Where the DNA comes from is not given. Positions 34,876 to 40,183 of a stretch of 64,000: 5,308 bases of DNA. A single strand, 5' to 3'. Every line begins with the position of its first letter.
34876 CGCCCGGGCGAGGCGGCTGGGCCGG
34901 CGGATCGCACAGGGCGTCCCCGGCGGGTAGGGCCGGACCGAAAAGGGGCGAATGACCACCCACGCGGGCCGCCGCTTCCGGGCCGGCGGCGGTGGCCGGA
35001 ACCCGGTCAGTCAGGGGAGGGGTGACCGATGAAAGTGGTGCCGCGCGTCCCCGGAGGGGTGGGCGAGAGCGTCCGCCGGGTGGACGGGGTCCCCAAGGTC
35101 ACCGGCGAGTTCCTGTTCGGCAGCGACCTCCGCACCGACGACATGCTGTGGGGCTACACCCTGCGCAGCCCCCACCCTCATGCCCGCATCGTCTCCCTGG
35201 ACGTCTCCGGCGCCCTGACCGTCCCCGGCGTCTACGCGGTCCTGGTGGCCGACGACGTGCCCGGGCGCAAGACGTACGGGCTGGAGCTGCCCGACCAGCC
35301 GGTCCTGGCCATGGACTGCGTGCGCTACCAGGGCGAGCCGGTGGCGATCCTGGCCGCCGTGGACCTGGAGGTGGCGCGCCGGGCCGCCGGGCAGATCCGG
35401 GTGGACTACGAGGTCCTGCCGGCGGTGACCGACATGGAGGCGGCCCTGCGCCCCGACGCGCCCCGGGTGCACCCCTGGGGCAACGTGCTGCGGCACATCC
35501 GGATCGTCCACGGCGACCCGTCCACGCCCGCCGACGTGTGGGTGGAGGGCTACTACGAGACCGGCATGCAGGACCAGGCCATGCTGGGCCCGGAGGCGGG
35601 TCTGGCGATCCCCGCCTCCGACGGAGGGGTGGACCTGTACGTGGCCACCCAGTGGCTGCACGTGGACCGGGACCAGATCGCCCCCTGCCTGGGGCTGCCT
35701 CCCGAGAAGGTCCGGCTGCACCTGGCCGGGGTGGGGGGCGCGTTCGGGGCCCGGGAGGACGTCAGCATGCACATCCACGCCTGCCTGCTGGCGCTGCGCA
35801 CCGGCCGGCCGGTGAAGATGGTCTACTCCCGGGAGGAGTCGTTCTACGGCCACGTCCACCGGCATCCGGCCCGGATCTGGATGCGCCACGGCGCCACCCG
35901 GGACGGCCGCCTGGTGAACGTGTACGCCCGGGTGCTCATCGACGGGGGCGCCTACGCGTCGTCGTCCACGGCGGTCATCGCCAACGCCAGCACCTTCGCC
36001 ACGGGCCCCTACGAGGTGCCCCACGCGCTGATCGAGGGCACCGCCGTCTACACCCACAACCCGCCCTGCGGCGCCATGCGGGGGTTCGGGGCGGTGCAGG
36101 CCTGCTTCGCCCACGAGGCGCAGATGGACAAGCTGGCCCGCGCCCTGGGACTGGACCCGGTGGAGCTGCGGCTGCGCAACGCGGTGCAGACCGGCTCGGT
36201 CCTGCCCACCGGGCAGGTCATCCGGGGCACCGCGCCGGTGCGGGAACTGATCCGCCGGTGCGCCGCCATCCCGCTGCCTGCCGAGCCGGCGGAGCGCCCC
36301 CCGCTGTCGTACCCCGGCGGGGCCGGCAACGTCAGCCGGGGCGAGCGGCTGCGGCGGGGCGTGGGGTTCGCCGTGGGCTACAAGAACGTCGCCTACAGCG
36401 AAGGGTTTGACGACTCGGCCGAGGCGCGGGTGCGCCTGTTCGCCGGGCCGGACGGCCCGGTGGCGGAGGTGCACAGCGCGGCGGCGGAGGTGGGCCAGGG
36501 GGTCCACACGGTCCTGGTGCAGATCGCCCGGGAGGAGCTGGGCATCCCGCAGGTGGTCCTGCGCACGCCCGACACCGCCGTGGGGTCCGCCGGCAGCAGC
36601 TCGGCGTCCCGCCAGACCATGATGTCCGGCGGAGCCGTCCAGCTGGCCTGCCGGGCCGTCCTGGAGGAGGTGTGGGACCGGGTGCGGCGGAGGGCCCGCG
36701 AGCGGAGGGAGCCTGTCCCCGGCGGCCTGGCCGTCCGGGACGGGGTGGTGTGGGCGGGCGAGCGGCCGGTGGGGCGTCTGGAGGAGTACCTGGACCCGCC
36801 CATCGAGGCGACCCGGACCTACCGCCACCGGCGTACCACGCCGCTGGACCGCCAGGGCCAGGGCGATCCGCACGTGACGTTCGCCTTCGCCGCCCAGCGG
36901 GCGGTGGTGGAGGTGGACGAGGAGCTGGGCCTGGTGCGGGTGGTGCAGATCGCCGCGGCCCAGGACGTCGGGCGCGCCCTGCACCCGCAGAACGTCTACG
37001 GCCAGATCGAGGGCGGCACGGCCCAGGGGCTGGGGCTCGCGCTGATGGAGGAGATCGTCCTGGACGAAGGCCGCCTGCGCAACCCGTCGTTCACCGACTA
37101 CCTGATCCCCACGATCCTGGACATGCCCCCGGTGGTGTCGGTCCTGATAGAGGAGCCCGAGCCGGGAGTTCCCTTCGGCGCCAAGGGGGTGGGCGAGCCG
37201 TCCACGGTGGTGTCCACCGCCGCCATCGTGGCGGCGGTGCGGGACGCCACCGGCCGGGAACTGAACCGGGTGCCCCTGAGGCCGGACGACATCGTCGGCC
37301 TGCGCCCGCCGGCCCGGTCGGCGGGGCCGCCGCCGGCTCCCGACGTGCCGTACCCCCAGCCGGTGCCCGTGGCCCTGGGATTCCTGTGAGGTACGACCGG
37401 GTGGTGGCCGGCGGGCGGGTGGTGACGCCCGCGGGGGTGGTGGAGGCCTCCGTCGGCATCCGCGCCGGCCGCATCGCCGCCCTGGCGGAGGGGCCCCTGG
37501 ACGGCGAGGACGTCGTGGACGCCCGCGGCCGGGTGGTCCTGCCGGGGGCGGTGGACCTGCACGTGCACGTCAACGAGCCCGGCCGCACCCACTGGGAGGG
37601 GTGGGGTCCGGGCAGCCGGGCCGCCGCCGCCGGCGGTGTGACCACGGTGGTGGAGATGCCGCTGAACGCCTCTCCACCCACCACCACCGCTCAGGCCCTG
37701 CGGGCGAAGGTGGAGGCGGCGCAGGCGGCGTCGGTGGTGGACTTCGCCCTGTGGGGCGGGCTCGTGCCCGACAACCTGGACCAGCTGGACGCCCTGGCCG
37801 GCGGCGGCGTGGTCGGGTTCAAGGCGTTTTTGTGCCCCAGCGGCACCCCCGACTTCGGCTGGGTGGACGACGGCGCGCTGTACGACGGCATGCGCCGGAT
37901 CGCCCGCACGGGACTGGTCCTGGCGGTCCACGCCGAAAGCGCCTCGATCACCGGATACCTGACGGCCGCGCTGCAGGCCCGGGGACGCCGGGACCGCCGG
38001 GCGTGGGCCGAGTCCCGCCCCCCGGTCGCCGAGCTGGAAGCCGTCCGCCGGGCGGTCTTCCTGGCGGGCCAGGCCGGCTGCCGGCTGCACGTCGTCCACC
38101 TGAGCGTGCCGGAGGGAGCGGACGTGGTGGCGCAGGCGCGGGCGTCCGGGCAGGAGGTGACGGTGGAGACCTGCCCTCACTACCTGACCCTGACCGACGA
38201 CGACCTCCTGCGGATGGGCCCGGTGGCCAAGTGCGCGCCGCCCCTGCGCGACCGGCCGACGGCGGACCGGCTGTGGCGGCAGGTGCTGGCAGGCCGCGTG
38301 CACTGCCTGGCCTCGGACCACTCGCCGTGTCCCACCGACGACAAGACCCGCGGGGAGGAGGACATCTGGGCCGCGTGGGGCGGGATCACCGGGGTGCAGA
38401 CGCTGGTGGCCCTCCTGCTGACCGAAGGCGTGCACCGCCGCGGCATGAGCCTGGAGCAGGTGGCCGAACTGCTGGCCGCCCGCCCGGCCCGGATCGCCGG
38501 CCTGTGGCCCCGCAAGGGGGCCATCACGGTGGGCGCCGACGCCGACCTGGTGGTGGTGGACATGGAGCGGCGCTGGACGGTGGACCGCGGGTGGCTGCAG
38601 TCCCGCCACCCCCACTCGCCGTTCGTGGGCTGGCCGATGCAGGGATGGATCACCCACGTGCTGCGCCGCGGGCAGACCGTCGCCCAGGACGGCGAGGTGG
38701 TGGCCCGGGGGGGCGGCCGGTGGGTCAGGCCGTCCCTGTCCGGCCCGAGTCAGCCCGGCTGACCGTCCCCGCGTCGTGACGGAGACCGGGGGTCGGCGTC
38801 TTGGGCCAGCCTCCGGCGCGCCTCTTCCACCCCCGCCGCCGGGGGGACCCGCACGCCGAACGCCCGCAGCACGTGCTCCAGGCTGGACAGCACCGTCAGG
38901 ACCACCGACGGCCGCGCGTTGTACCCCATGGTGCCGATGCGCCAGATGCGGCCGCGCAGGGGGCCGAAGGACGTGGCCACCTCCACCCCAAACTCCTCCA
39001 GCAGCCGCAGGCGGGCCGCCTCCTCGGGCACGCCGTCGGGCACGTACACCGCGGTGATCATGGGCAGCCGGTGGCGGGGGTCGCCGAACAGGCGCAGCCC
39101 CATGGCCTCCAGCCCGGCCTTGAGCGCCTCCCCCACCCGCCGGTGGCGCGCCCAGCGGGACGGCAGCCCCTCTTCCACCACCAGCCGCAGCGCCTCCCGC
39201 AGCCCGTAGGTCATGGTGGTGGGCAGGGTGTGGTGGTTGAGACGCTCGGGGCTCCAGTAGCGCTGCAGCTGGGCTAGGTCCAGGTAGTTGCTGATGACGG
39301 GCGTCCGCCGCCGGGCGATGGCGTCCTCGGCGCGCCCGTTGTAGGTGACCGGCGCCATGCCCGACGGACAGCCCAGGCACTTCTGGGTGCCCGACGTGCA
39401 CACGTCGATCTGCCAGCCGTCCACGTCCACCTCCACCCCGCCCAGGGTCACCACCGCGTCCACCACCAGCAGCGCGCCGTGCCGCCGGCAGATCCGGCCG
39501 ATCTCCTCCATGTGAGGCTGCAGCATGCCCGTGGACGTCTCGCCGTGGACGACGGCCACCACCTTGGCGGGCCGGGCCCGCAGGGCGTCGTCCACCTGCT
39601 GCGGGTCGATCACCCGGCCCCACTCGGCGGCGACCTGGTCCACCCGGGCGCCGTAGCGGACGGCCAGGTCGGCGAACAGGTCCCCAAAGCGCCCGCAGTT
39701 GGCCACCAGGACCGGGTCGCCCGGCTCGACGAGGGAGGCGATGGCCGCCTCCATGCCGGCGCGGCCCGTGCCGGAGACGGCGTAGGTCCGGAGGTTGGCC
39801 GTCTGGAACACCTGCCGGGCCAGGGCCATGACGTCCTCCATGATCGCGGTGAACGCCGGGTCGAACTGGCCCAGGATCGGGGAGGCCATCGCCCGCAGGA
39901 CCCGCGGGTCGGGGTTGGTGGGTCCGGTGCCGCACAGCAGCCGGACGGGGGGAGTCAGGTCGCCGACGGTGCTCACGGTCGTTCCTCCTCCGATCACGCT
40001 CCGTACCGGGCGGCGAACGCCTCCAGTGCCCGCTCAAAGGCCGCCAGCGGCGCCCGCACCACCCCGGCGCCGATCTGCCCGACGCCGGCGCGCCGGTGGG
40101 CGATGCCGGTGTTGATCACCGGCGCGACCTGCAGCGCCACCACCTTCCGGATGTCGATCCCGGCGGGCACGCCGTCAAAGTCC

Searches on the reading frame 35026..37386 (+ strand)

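Call 48: search_protein_families(library=pfam, proteins=[window:35026-37386:+], max_evalue=0.000001)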
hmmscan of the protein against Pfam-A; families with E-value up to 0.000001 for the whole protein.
window:35026-37386:+ (787 aa): 3 families
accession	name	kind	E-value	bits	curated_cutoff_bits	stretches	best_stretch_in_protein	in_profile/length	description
PF02738.23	MoCoBD_1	-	1.5e-70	237.5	27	1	167-386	23-244/244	Molybdopterin cofactor-binding domain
PF20256.3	MoCoBD_2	-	3.5e-60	204.4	27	1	438-701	20-283/283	Molybdopterin cofactor-binding domain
PF01315.27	Ald_Xan_dh_C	-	5.9e-27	94.6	31.3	1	26-132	1-110/110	Aldehyde oxidase and xanthine dehydrogenase, a/b hammerhead domain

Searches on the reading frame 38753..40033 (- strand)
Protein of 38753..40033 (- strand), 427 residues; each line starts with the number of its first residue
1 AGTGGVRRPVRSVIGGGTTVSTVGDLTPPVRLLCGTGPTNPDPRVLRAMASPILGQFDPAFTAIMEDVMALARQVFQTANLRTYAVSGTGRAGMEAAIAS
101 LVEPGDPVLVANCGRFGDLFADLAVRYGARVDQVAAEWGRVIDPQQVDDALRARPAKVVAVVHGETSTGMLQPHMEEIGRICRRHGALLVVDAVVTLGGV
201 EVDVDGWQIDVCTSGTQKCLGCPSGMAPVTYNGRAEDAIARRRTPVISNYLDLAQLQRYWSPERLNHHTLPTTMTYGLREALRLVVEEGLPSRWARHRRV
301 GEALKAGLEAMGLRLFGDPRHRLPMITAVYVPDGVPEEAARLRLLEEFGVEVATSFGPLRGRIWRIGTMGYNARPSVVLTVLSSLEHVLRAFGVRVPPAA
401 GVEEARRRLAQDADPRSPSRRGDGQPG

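Call 48: search_protein_families(library=pfam, proteins=[window:38753-40033:-], max_evalue=0.000001)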
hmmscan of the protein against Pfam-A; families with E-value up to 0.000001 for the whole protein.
window:38753-40033:- (427 aa): 1 family
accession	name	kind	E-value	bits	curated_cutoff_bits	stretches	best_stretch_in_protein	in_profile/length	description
PF00266.25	Aminotran_5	-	7e-31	108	21.5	1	58-354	38-337/371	Aminotransferase class-V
